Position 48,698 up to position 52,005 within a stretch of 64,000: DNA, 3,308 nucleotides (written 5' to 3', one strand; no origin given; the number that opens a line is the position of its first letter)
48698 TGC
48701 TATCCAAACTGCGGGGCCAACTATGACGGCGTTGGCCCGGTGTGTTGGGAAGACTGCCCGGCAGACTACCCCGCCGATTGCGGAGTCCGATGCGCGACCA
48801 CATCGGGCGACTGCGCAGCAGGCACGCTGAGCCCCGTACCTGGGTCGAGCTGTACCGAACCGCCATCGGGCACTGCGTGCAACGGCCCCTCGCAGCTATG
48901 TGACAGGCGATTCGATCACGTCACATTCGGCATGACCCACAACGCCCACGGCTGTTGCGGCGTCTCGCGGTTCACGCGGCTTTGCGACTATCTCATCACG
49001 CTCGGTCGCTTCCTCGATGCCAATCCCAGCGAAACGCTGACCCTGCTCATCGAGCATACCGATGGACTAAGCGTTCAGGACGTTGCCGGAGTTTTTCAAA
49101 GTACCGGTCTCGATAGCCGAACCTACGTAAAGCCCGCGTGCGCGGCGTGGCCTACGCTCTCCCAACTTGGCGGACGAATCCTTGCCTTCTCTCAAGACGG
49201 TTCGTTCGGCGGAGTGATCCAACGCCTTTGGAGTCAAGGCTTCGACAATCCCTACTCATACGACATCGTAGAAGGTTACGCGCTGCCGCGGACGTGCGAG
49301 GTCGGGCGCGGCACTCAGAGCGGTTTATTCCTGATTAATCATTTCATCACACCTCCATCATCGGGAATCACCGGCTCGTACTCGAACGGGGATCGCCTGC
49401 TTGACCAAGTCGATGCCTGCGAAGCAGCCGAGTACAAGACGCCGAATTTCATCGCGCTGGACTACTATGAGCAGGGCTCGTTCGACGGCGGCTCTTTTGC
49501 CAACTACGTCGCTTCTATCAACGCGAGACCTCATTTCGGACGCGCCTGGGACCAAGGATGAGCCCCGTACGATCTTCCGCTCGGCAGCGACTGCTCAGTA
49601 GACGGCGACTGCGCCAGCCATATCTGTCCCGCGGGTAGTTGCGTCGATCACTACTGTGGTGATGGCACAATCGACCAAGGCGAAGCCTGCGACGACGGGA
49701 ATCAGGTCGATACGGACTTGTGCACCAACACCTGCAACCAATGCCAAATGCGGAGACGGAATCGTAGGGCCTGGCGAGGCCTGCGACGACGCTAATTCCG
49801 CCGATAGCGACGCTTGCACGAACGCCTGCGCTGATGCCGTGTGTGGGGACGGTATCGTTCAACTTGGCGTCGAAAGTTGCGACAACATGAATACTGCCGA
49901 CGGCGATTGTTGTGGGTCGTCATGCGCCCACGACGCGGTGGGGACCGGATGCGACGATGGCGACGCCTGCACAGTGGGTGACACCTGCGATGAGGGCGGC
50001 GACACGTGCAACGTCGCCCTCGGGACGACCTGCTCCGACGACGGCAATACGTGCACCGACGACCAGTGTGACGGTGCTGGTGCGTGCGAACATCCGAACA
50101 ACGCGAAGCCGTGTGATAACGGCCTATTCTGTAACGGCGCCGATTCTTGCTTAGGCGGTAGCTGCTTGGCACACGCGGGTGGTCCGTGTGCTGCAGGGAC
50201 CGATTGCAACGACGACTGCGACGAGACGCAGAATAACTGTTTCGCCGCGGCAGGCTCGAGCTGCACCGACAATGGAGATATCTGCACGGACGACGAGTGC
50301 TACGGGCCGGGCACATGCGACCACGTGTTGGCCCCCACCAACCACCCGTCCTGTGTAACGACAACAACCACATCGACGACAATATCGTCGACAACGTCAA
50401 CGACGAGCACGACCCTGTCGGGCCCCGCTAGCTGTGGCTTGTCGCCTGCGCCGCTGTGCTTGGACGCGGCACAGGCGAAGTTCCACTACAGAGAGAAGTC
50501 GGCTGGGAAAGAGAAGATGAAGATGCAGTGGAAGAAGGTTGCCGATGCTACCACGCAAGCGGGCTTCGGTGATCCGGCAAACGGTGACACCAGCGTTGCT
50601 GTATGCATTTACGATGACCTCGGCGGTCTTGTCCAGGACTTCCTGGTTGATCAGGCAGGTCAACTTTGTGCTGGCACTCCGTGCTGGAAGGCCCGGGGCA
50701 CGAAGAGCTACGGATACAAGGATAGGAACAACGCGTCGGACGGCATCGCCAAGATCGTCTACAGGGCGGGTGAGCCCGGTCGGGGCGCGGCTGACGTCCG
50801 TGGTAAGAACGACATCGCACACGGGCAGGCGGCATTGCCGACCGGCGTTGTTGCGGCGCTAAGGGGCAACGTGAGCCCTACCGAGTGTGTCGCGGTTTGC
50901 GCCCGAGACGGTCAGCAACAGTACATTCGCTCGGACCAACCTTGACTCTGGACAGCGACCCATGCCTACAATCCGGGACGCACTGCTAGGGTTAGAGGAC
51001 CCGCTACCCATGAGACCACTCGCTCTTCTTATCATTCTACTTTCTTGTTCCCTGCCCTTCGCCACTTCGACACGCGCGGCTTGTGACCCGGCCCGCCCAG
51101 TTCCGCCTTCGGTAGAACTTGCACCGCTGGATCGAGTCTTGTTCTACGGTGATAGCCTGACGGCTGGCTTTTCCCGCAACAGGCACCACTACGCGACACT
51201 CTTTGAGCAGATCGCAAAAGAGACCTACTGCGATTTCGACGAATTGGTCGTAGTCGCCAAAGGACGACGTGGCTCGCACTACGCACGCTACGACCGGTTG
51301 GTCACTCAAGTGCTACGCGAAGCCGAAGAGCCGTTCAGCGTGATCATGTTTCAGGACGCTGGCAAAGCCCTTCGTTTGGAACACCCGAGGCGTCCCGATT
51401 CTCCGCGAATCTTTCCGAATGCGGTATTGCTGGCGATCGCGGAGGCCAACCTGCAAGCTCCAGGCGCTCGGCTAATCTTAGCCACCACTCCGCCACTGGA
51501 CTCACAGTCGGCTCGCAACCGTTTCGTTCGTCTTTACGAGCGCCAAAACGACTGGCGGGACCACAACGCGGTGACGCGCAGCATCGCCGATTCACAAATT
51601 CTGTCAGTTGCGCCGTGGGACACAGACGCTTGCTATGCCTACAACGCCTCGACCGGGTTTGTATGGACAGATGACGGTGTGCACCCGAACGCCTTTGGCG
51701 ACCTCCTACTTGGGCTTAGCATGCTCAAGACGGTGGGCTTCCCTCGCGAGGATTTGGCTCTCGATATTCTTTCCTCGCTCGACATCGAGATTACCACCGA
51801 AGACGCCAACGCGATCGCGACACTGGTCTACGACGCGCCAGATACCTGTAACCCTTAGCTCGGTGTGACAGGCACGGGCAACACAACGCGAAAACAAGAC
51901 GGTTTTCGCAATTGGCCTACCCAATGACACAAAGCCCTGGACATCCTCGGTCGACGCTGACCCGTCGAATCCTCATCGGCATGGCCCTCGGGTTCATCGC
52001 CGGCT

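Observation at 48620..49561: Secreted PI-PLC X-domain-like phosphodiesterase fused to cysteine-rich modules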

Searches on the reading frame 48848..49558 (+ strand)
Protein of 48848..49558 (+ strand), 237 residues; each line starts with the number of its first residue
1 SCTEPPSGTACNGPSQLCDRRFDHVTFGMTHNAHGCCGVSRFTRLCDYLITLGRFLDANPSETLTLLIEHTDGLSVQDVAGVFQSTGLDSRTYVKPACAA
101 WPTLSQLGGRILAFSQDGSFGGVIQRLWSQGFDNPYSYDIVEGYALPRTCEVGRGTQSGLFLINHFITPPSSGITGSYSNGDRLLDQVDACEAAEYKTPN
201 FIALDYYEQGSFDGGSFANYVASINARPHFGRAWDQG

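Call 17: find_homologous_proteins(query=window:48848-49558:+, max_evalue=0.001)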
Query seq(237 aa) (237 aa): 3 proteins with E <= 0.001 among 269 candidates.
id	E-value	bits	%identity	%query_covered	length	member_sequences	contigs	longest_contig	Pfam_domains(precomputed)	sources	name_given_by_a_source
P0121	6.7e-141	486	100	88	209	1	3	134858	PF26146.1,PF26178.1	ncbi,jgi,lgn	ncbi:MAG: hypothetical protein ACI8TX_000437 [Hyphomicrobiaceae bacterium]|jgi:hypothetical protein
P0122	3.4e-17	81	30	92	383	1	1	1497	PF26146.1,PF26178.1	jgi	jgi:hypothetical protein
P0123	1.0e-9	56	26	88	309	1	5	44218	PF00388.26,PF26146.1,PF26178.1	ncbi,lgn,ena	-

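Call 19: find_encoding_contigs(protein=P0121, flank=10000, max_places=10)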
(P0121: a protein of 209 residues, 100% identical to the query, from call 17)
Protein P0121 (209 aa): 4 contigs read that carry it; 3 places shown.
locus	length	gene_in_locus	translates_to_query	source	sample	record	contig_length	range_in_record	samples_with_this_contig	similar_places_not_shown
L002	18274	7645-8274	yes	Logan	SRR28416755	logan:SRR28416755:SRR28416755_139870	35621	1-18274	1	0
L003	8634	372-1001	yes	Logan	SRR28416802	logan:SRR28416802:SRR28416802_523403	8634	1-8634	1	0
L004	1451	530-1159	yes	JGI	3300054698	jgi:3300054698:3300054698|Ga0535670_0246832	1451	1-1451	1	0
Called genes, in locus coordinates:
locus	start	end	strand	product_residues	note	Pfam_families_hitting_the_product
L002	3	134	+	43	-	?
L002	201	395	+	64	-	PF01165:Ribosomal_S21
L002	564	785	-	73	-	-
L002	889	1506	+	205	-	PF01583:APS_kinase, PF13671:AAA_33 (weak)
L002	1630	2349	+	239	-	PF13620:CarboxypepD_reg, PF14686:fn3_3 (weak)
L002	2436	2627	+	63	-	-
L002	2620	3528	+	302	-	PF02628:COX15-CtaA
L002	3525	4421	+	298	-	PF01040:UbiA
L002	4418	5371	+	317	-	PF00005:ABC_tran, PF13304:AAA_21 (weak), PF13732:DrrA1-3_C (weak)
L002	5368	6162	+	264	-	PF01061:ABC2_membrane, PF12698:ABC2_membrane_3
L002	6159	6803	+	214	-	PF02630:SCO1-SenC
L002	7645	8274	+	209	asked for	PF26146:PI-PLC_X, PF26178:Rv2075c_cat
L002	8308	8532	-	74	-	-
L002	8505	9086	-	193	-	-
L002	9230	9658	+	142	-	-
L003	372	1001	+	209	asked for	PF26146:PI-PLC_X, PF26178:Rv2075c_cat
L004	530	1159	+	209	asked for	PF26146:PI-PLC_X, PF26178:Rv2075c_cat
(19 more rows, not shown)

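Call 29: find_related_loci(query=A3, collection=genome_contigs, flank=6000)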
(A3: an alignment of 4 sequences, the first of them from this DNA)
Query A3 (237 aa) in genome_contigs; peptide patterns used: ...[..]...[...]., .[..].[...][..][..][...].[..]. (x = any residue, [..] = any of these).
111 stretches matched a pattern, but none encodes a relative of the query by tblastn (E <= 1e-3).

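Call 30: find_related_loci(query=A3, collection=metagenome_contigs, flank=6000)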
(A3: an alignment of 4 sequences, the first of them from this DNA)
Query A3 (237 aa) in metagenome_contigs; peptide patterns used: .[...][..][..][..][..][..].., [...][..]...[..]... (x = any residue, [..] = any of these).
233 stretches matched a pattern; 11 encode a relative of the query (tblastn E <= 1e-3); 11 distinct loci.
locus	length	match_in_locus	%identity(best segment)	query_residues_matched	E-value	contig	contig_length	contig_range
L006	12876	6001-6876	33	1-214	1e-22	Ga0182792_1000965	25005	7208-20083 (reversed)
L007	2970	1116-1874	28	6-210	4e-20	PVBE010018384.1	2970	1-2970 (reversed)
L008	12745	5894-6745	30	10-215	7e-19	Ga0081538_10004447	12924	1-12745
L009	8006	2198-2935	25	10-212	7e-19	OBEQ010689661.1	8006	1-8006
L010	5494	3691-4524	28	11-212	2e-16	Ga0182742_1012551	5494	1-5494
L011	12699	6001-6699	25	11-206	1e-15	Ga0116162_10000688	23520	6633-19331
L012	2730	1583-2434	26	10-212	2e-15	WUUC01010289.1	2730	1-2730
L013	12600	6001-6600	25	7-170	4e-13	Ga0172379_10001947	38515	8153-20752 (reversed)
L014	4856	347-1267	28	3-215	4e-12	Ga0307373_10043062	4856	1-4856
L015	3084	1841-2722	28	11-212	2e-9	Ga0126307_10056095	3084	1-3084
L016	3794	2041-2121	59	7-33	9e-7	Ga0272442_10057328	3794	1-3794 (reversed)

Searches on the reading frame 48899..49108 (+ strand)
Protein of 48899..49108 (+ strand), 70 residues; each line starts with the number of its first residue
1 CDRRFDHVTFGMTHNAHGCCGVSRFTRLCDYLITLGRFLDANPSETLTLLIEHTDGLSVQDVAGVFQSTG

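Call 55: search_solved_structures(query=window:48899-49108:+, max_evalue=10, show_alignments=4)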
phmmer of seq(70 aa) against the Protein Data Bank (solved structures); distinct sequences matched with E-value up to 10: 5.
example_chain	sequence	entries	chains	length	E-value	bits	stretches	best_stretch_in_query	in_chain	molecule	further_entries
8bic_A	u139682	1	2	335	0.32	14.5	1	22-46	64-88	methyltransferase Plu4891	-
3efa_A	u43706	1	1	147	1.1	12.8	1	11-39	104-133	Putative Acetyltransferase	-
8bif_A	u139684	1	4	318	1.1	12.7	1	21-45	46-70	methyltransferase Plu4892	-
8bgz_A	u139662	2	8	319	1.5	12.3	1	21-39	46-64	methyltransferase Plu4890 H229N mutant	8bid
8bgt_A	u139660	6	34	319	1.6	12.3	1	21-39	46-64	Methyltransferase Plu4890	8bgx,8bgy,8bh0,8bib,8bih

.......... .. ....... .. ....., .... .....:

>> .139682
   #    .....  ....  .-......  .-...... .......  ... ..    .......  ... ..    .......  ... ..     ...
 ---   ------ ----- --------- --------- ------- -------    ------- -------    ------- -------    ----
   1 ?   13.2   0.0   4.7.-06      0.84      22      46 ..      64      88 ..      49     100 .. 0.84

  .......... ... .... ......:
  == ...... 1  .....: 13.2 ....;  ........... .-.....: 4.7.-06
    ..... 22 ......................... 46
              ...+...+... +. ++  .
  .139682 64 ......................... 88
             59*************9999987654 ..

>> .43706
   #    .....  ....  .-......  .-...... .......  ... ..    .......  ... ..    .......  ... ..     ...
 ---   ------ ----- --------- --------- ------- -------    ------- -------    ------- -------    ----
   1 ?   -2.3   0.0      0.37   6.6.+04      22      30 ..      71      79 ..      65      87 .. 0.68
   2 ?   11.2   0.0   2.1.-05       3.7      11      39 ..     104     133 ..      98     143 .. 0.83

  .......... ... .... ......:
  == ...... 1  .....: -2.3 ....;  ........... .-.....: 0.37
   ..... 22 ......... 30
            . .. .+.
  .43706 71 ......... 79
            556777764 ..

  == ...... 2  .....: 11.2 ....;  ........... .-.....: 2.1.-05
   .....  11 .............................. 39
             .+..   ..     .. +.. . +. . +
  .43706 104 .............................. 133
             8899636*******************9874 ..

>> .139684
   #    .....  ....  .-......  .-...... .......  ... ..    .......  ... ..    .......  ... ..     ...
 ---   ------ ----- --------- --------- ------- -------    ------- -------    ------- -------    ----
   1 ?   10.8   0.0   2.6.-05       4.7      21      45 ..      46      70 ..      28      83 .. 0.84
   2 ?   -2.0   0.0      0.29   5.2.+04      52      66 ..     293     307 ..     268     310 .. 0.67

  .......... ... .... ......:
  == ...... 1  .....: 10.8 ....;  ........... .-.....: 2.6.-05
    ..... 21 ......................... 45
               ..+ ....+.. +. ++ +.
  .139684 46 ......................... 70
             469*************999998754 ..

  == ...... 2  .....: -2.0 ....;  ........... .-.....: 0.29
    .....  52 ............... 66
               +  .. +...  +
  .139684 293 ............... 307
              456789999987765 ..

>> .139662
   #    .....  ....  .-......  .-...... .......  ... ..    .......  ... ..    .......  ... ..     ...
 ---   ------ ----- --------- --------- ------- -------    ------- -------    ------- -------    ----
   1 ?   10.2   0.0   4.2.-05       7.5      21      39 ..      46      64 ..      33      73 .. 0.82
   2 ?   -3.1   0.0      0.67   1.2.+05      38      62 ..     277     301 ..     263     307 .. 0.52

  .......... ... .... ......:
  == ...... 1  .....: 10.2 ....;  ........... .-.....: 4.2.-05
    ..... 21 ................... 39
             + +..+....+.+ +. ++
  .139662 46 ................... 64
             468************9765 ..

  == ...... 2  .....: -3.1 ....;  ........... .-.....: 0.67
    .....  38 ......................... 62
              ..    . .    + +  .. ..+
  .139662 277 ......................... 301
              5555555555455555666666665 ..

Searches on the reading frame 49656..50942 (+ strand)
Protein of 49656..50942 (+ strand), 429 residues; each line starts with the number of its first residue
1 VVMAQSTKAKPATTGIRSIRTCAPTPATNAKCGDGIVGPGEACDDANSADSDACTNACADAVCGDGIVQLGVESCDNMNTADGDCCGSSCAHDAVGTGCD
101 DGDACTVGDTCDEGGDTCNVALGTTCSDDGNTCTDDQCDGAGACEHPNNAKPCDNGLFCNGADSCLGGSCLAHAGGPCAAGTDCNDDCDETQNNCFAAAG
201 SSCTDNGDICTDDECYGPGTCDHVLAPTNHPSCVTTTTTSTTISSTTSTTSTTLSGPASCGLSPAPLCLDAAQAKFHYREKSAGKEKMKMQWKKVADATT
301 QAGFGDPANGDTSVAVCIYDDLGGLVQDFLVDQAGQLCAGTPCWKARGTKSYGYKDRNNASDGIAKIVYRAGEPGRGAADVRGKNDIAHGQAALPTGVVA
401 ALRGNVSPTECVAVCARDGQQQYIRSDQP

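Call 4: search_protein_families(library=pfam, proteins=[window:49656-50942:+], max_evalue=1)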
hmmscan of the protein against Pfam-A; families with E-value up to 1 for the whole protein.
window:49656-50942:+ (429 aa): 2 families
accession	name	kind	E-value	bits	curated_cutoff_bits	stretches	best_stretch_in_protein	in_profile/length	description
PF13948.11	DUF4215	-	3.3e-05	24.5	27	2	31-58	20-46/47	Domain of unknown function (DUF4215)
PF07411.17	DUF1508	-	0.12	12.7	22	0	349-371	20-41/48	Domain of unknown function (DUF1508)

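Call 6: search_protein_families(library=ncbifam, proteins=[window:49656-50942:+], max_evalue=1)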
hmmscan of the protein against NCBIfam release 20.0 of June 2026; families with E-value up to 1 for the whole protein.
window:49656-50942:+ (429 aa): 1 family
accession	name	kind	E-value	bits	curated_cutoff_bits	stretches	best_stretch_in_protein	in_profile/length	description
TIGR02232.1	myxo_disulf_rpt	repeat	7.3e-09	35.3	20.8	2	31-58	3-30/38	cysteine-rich acidic repeat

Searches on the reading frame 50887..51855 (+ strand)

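Call 4: search_protein_families(library=pfam, proteins=[window:50887-51855:+], max_evalue=1)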
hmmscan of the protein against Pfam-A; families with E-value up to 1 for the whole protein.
window:50887-51855:+ (323 aa): 1 family
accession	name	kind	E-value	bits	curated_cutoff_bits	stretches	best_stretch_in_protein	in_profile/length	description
PF13472.12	Lipase_GDSL_2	-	6.3e-07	30.5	32.9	1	86-271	1-175/178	GDSL-like Lipase/Acylhydrolase family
